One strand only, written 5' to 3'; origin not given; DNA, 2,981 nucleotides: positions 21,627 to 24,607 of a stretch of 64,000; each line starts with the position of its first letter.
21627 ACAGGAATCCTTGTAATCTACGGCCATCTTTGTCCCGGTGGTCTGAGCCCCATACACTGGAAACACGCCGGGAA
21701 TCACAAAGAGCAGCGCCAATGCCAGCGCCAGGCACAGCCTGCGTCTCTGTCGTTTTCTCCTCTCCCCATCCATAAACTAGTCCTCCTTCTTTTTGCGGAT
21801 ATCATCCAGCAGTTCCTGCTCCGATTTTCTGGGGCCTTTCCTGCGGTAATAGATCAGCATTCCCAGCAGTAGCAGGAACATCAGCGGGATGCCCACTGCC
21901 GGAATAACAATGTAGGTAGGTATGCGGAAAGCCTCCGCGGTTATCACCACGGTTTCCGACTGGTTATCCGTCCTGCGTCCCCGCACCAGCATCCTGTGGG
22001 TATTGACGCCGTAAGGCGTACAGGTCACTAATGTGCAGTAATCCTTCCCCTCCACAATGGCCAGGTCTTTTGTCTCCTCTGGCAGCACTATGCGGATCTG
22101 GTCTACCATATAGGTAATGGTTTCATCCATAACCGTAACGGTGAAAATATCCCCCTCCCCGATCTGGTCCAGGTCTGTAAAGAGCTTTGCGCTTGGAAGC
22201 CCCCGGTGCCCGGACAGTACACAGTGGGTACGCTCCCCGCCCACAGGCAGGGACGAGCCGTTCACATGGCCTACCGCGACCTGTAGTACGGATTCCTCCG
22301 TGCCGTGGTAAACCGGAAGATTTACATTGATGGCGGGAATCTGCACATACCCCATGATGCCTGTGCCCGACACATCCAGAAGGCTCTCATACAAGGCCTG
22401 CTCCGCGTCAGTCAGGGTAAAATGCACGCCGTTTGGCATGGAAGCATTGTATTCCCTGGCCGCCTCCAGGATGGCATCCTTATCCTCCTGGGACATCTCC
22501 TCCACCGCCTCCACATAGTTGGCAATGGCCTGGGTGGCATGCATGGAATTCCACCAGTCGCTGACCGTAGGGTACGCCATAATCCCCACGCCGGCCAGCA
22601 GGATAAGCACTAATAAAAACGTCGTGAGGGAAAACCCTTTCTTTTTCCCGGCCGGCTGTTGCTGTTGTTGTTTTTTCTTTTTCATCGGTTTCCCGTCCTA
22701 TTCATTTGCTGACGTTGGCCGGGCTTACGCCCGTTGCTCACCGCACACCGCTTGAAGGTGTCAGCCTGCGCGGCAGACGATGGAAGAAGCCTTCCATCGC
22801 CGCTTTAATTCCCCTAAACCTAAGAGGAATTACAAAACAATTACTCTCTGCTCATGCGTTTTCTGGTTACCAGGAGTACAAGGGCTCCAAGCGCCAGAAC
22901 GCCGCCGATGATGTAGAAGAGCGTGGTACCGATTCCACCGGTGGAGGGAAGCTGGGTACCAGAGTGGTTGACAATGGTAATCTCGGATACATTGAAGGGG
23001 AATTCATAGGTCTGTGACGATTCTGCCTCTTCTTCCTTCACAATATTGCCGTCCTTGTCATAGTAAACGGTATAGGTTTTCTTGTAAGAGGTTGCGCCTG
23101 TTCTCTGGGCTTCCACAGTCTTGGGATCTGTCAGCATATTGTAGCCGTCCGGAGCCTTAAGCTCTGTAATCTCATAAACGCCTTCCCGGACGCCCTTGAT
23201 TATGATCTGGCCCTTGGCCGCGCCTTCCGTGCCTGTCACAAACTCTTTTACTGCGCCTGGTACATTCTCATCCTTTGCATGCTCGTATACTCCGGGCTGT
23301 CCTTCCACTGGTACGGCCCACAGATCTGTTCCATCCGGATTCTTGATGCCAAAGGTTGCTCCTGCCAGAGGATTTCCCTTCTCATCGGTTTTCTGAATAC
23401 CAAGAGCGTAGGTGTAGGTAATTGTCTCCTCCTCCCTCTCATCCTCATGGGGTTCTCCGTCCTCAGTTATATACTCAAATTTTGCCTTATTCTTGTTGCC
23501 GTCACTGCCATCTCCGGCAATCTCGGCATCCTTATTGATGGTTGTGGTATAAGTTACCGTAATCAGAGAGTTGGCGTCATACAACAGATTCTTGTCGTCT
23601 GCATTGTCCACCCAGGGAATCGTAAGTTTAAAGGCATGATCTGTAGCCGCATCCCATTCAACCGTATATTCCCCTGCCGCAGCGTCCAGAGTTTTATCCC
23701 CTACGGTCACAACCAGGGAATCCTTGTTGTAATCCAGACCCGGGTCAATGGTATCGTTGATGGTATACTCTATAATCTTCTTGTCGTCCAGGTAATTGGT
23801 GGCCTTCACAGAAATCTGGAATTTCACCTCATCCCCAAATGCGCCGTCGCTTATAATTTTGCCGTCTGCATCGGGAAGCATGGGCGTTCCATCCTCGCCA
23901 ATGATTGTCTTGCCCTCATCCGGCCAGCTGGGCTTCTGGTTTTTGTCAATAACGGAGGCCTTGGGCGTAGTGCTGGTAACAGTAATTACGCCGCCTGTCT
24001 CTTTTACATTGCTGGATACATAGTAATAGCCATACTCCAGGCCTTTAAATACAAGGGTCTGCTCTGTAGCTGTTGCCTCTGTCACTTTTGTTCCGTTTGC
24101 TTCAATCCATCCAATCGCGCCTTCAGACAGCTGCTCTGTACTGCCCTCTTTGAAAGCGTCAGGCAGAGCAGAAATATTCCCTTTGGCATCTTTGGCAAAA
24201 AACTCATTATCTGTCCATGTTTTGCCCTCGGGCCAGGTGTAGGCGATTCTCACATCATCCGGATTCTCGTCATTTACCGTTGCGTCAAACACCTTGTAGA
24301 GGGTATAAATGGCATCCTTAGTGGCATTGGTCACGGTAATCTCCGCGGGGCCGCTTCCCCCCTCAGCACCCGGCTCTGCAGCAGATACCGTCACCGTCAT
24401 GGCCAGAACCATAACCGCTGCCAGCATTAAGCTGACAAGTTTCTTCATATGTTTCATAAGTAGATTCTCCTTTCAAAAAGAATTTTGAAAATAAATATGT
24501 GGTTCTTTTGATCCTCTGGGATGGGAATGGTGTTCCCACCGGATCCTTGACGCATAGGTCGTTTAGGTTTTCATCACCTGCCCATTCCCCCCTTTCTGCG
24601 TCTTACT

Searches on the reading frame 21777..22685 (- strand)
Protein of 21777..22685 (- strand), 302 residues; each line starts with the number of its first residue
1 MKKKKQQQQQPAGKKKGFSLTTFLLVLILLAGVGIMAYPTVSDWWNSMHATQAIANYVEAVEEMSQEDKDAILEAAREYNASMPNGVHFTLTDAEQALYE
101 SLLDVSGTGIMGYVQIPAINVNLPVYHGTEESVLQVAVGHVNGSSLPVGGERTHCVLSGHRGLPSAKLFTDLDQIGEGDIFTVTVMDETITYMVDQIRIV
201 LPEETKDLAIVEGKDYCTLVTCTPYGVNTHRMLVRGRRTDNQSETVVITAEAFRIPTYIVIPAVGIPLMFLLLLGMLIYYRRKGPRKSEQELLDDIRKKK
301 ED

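Call 21: search_protein_families(library=pfam, proteins=[window:21777-22685:-], max_evalue=0.01)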
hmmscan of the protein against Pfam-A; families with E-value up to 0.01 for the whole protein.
window:21777-22685:- (302 aa): 1 family
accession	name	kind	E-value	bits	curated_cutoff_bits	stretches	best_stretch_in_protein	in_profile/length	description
PF04203.18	Sortase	-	4.3e-25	88.3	26.6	1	114-238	1-124/125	Sortase domain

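Call 68: search_protein_families(library=ncbifam, proteins=[window:21777-22685:-], max_evalue=0.001)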
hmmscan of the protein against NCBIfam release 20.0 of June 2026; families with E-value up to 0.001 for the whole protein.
window:21777-22685:- (302 aa): 6 families
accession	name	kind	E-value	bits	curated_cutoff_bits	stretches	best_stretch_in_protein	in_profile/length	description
NF033745.1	class_C_sortase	subfamily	2.3e-82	276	160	1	26-238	2-220/220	class C sortase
TIGR01076.1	sortase_fam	subfamily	9.3e-49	164.7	39.35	1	112-240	1-129/136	sortase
NF058671.1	sortase_SrtD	exception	6.5e-24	84.6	140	1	26-225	3-171/187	class D sortase, LPxTATN-specific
NF033746.1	class_D_sortase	subfamily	9.8e-21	74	165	1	110-225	9-117/135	class D sortase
NF033747.1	class_E_sortase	subfamily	3.8e-18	66.1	160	1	27-241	7-208/211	class E sortase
TIGR03784.1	marine_sortase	equivalog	1e-09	38.2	158.25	1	112-230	52-164/174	class GN sortase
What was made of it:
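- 21777..22685 (-): Class C (pilus-polymerising) sortase. NF033745 class_C_sortase E 2.3e-82, 276 bits against a cutoff of 160 (call 68).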

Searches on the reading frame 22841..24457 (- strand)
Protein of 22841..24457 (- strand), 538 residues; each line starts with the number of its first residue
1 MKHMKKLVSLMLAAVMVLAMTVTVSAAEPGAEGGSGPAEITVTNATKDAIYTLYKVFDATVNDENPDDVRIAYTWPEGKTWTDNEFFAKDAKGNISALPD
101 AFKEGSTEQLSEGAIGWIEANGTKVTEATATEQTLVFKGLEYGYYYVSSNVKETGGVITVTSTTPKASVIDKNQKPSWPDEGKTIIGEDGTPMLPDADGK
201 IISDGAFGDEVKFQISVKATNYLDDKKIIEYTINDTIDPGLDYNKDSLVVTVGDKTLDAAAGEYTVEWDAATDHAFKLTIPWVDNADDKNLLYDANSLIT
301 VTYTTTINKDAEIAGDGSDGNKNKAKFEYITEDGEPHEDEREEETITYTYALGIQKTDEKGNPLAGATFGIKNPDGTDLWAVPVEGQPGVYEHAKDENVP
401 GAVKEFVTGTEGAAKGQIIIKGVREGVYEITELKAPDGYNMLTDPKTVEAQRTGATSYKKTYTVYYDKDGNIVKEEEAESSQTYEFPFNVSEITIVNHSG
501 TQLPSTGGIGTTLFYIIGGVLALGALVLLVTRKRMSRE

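Call 21: search_protein_families(library=pfam, proteins=[window:22841-24457:-], max_evalue=0.01)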
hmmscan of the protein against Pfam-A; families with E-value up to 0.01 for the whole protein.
window:22841-24457:- (538 aa): 3 families
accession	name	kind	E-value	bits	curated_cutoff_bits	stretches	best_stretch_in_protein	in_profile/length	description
PF17802.7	SpaA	-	4.1e-16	59.4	23.1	1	352-457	3-83/91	Prealbumin-like fold domain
PF16569.11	GramPos_pilinBB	-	3.5e-13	50.9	30.5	1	208-329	2-112/116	Gram-positive pilin backbone subunit 2, Cna-B-like domain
PF00746.26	Gram_pos_anchor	-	7.5e-07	29.4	20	1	496-534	2-40/43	LPXTG cell wall anchor motif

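Call 68: search_protein_families(library=ncbifam, proteins=[window:22841-24457:-], max_evalue=0.001)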
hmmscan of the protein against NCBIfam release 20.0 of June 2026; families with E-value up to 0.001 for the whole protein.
window:22841-24457:- (538 aa): 4 families
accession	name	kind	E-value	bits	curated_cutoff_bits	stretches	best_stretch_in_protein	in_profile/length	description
NF033902.0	iso_D2_wall_anc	subfamily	3e-28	98.9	95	1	1-532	2-539/540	SpaH/EbpB family LPXTG-anchored major pilin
TIGR04226.1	RrgB_K2N_iso_D2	domain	1.1e-16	61.8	30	1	205-329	17-122/123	isopeptide-forming domain-containing fimbrial protein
NF053819.1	EF0750_LPXTG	subfamily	2e-07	31.4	47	1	445-534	21-104/105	EF2685/EF0750 family sortase-dependent surface protein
TIGR01167.1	LPXTG_anchor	domain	1.8e-05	25.2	15.9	1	502-534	1-32/34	LPXTG cell wall anchor domain-containing protein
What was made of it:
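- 22841..24457 (-): Major pilin (538 aa, LPSTG). NF033902 SpaH/EbpB family, 98.9 bits against a cutoff of 95; also SpaA, GramPos_pilinBB and Gram_pos_anchor (calls 21, 68).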
